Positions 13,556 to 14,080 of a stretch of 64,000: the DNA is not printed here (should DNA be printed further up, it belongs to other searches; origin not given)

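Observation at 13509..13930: Lower-GC pocket with a sigma-54-type promoter, upstream overlapping palindromes and a small acidic ORF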

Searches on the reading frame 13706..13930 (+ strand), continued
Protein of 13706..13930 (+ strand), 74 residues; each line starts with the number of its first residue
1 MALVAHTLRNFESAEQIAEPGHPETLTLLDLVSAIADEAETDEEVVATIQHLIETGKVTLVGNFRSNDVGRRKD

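Call 46: search_solved_structures(query=A1, max_evalue=10, show_alignments=2)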
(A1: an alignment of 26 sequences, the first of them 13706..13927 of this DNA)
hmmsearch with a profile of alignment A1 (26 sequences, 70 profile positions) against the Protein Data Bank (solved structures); distinct sequences matched with E-value up to 10: 5.
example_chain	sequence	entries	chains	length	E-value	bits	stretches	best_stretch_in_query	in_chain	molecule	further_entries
4d4e_A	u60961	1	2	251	0.4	14.1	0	27-53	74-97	ARMADILLO REPEAT PROTEIN ARM00016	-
5vgu_A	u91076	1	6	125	0.56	13.7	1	41-62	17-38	Microcompartments protein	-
3kol_A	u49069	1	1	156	0.62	13.5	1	37-55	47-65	Glyoxalase/bleomycin resistance protein/dioxygenase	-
5mfb_A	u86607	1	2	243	0.79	13.2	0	27-53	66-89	YIII(Dq)4CqI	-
4kbj_A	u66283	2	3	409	1.6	12.2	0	31-49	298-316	DNA-directed RNA polymerase subunit beta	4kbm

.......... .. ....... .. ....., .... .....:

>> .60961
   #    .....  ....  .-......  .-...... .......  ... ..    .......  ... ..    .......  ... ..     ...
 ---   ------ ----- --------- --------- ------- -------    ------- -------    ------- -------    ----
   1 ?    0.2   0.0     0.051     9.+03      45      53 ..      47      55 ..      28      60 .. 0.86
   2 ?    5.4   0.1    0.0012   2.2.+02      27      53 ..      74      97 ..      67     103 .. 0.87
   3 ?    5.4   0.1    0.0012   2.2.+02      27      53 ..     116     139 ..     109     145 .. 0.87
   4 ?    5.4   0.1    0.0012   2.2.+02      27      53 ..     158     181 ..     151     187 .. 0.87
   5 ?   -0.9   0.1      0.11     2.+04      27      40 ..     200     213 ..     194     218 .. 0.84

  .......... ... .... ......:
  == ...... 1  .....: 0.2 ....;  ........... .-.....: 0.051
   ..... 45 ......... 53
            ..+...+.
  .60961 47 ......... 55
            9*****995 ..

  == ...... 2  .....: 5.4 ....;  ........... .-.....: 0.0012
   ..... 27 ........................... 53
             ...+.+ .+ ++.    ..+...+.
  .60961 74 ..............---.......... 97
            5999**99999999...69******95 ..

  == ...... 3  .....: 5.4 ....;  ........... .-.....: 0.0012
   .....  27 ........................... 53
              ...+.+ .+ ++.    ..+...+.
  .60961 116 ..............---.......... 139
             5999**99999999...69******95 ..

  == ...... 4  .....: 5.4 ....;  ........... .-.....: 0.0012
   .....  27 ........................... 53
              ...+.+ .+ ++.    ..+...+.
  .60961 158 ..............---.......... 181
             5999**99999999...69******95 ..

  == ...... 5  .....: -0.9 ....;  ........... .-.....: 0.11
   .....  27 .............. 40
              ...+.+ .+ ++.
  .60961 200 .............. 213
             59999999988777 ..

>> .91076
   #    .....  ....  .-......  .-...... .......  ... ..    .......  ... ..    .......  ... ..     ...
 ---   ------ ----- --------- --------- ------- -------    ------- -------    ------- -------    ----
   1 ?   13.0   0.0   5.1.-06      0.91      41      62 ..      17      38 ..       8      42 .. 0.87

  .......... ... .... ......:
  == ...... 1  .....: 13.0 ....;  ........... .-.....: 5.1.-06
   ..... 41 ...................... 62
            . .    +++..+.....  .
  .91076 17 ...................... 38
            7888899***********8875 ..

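Call 48: find_homologous_proteins(query=A2, max_evalue=0.001)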
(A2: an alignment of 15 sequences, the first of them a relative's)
Query A2 (15 sequences) (65 aa, profile of the alignment): 2103 proteins with E <= 0.001 among 8000 candidates; the best 120 are listed.
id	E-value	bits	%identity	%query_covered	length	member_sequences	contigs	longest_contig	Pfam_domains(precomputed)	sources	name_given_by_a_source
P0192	7.9e-23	97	62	60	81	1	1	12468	-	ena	-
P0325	1.8e-22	96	60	97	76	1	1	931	-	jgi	-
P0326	3.4e-22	95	66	63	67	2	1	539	-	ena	-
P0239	3.6e-22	95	76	75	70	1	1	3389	-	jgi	jgi:hypothetical protein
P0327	5.3e-22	95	64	65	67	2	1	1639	-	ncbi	-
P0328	1.3e-21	94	73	62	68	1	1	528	-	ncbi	-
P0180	1.3e-21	93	58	62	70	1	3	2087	-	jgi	jgi:hypothetical protein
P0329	1.9e-21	93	71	69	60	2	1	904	-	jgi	jgi:hypothetical protein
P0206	2.8e-21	92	63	62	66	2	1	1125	-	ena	-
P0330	2.9e-21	92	71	69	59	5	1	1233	-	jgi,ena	-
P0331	3.0e-21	92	68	63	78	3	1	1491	-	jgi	jgi:hypothetical protein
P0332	3.0e-21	92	74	65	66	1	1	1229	-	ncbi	-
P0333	3.2e-21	92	71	69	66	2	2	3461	-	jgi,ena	-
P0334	3.4e-21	92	68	63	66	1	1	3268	-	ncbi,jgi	jgi:hypothetical protein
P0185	3.5e-21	92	61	63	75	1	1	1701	-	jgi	jgi:hypothetical protein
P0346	9.0e-21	91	59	71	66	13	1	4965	-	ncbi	-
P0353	1.1e-20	91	56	60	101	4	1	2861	-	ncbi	-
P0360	1.3e-20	90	74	65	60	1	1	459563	-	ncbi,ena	-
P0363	1.4e-20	90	69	65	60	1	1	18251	-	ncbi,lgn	-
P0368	1.7e-20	90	95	62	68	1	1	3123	-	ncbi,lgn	-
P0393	2.8e-20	89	57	77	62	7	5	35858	-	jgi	jgi:hypothetical protein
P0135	3.7e-20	89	74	65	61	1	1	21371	-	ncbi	-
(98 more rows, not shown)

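Call 49: find_encoding_contigs(protein=P0360, flank=6000, max_places=1)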
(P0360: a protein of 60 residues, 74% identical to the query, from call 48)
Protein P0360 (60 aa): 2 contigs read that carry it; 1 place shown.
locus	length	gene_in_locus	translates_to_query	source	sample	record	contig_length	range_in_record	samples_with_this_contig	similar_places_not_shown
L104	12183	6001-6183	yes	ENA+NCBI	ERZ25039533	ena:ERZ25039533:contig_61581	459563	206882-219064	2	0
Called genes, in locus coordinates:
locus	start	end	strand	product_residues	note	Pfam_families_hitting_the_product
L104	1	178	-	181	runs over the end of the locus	-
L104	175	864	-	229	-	-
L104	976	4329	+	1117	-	PF00289:Biotin_carb_N, PF02786:CPSase_L_D2, PF02785:Biotin_carb_C, PF25919:BSH_CusB (faint), PF25973:BSH_CzcB (faint), PF00364:Biotin_lipoyl, PF01039:Carboxyl_trans, PF03255:ACCA (weak), +1 more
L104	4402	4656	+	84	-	PF00583:Acetyltransf_1 (weak), PF13508:Acetyltransf_7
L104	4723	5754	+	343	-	-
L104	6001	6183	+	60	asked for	-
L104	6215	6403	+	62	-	-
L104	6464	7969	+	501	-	PF00890:FAD_binding_2 (faint), PF01266:DAO (weak), PF13450:NAD_binding_8 (weak), PF00732:GMC_oxred_N (weak), PF05199:GMC_oxred_C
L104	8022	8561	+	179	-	-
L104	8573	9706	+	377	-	PF00497:SBP_bac_3, PF10613:Lig_chan-Glu_bd, PF00520:Ion_trans, PF00060:Lig_chan, PF07885:Ion_trans_2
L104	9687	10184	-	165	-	PF13183:Fer4_8 (faint), PF13534:Fer4_17 (faint), PF14697:Fer4_21 (weak)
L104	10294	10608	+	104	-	-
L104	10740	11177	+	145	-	PF13452:FAS1_DH_region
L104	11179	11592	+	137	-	PF01575:MaoC_dehydratas, PF13452:FAS1_DH_region (weak)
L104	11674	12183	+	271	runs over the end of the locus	PF01553:Acyltransferase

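Call 50: find_encoding_contigs(protein=P0363, flank=6000, max_places=1)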
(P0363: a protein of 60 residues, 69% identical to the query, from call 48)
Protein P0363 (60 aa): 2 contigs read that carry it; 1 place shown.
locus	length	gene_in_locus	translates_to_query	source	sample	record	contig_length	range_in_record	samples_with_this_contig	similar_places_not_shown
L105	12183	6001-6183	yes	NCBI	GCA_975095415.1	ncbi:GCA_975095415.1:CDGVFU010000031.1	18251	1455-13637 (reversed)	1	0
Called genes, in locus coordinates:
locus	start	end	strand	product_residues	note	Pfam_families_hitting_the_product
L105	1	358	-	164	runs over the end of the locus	PF20797:HepT-like_2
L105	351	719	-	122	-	-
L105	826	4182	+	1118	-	PF00289:Biotin_carb_N, PF02786:CPSase_L_D2, PF25919:BSH_CusB (faint), PF02785:Biotin_carb_C, PF25917:BSH_RND (faint), PF00364:Biotin_lipoyl, PF01039:Carboxyl_trans, PF03255:ACCA (weak), +2 more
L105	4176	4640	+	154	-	PF00583:Acetyltransf_1, PF13673:Acetyltransf_10 (faint), PF13508:Acetyltransf_7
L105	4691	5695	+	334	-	-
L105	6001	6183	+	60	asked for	-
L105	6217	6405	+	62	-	-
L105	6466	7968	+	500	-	PF00890:FAD_binding_2 (weak), PF01266:DAO (weak), PF01494:FAD_binding_3 (faint), PF07992:Pyr_redox_2 (faint), PF13450:NAD_binding_8 (weak), PF00732:GMC_oxred_N (weak), PF05199:GMC_oxred_C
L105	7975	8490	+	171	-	-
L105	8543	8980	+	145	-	PF13452:FAS1_DH_region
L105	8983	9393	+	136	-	PF01575:MaoC_dehydratas, PF13452:FAS1_DH_region (weak)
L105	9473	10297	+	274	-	PF01553:Acyltransferase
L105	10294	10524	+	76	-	-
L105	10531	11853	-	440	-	PF00890:FAD_binding_2, PF01266:DAO (weak), PF03486:HI0933_like (faint), PF07992:Pyr_redox_2 (weak), PF12831:FAD_oxidored, PF13450:NAD_binding_8 (weak)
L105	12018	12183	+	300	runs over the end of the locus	PF03706:LPG_synthase_TM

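Call 51: find_encoding_contigs(protein=P0393, flank=6000, max_places=2)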
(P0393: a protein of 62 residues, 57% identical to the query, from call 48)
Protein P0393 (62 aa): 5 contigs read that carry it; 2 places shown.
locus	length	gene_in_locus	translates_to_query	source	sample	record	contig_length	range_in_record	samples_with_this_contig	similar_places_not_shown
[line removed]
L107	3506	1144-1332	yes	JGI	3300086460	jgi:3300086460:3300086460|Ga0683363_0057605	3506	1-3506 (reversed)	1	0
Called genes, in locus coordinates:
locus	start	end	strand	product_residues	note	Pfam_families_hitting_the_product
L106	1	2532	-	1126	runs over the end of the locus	?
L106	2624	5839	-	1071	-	PF04257:RecC_N, PF27451:RecC_4th, PF17946:RecC_C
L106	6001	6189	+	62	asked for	-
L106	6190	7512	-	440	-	PF00512:HisKA, PF02518:HATPase_c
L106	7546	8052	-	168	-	-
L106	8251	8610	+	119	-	-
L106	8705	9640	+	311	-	PF10095:DUF2333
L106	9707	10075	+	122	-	PF22277:EncFtn-like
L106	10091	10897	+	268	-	PF04454:Linocin_M18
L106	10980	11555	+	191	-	PF04140:ICMT, PF04191:PEMT, PF01222:ERG4_ERG24 (weak)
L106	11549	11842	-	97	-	PF00226:DnaJ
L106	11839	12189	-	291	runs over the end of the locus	PF01145:Band_7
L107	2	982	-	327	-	?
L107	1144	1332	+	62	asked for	-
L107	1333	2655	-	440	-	PF00512:HisKA, PF02518:HATPase_c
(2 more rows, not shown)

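Call 52: find_encoding_contigs(protein=P0192, flank=6000, max_places=1)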
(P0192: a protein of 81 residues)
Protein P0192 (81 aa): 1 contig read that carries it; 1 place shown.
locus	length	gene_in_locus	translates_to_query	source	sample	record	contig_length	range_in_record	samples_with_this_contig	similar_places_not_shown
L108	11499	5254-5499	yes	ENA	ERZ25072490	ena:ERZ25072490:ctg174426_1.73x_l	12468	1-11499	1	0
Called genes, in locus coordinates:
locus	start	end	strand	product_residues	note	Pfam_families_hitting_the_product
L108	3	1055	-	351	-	?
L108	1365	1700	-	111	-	PF00368:HMG-CoA_red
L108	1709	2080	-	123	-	PF01070:FMN_dh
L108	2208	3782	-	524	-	PF00501:AMP-binding, PF13193:AMP-binding_C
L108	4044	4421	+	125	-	PF04324:Fer2_BFD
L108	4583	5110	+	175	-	-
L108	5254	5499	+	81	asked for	-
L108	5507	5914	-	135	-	-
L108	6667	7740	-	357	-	PF07221:GlcNAc_2-epim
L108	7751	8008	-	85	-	-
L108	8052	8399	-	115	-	PF04324:Fer2_BFD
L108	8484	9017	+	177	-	PF04011:LemA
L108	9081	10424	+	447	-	PF04536:TPM_phosphatase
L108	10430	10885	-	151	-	PF01475:FUR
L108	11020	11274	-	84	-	PF01381:HTH_3 (weak)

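Call 54: list_cluster_members(proteins=[P0135, P0360, P0363, P0098, P0113, P0327, P0332, P0346, P0353, P0368])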
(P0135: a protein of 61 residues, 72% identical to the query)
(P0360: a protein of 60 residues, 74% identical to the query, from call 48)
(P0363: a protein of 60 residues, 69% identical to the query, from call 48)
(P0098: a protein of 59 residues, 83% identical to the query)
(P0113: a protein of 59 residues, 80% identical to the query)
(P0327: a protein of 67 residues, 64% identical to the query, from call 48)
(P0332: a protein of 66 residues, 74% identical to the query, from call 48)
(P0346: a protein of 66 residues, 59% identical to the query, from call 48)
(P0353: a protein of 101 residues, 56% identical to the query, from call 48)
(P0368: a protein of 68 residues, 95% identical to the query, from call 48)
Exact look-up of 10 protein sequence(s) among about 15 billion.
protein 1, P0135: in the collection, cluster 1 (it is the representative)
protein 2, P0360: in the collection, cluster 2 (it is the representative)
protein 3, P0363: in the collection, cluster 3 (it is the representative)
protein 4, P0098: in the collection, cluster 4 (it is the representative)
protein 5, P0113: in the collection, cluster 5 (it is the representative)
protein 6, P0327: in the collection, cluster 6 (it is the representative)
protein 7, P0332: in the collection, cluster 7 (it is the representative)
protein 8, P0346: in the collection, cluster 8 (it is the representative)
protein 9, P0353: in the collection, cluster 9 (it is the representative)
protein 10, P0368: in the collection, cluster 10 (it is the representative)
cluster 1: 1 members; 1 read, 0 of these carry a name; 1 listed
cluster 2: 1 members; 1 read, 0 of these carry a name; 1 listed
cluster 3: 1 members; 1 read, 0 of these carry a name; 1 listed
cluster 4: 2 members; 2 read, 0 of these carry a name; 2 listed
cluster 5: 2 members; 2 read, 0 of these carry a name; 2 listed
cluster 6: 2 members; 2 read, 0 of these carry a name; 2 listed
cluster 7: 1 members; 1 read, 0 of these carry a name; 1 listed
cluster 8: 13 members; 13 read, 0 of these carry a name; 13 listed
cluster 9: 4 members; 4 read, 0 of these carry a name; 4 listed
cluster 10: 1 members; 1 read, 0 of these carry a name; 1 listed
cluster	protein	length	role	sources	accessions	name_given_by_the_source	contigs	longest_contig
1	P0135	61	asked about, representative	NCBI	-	-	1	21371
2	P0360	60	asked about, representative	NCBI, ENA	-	-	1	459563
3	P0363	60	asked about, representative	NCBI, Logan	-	-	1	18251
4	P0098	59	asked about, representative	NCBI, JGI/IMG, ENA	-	-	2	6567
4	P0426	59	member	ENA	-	-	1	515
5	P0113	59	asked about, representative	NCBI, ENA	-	-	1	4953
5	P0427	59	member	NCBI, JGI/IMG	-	-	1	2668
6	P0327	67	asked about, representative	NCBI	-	-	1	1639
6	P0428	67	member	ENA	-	-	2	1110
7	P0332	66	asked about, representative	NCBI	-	-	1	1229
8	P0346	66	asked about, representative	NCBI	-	-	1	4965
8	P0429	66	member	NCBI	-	-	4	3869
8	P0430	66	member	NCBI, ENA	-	-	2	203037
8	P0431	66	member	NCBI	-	-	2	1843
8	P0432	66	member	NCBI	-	-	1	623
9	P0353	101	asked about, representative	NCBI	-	-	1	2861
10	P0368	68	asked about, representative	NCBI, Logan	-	-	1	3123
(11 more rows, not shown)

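Call 68: predict_structure(alignment_id=A3)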
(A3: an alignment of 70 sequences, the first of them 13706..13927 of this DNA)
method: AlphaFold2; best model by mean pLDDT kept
length: 74 residues; sequences in the alignment: 70
mean_pLDDT: 71.1   pTM: 0.50
mean pLDDT of the five models: 71.1, 69.9, 68.8, 67.4, 65.6
residues with pLDDT >= 90: 21; 70-90: 21; 50-70: 14; < 50: 18
segments of 3 or more residues with pLDDT < 50: 1-3, 12-19, 72-74
pLDDT, mean of each block of 10 residues (from residue 1): 48 45 78 92 91 87 66 46
secondary structure, 60 per line:
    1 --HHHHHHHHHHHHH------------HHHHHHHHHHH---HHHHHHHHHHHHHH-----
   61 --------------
elements in order: H3-15 H28-38 H42-55

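Call 70: fold_search(model_id=the predicted structure, library=pdb)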
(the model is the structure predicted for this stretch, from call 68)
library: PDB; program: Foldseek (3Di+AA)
matches with E <= 10: 2; with E <= 0.001: 0
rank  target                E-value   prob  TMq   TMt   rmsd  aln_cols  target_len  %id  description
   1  6vsk                  6.3e-01  0.23  0.42  0.35  18.6        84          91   20  Crystal structure of the P-Rex1 DEP1 domain (released 2020-07-22)
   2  6nbq_M                8.4e+00  0.04  0.31  0.22   7.0        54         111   20  T.elongatus NDH (data-set 1) (released 2019-02-27)

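Call 72: search_protein_families(library=phrogs, proteins=[window:13706-13930:+], max_evalue=0.1)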
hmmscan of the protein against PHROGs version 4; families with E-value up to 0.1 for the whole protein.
window:13706-13930:+ (74 aa): 0 families

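Call 73: search_protein_families(library=padloc, proteins=[window:13706-13930:+], max_evalue=0.1)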
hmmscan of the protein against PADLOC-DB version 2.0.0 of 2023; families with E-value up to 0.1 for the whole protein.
window:13706-13930:+ (74 aa): 1 family
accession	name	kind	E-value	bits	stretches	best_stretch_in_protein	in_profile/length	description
PDLC01514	Cas8g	-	0.043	11.4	1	12-65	89-137/287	CAS-I-U; effector_LS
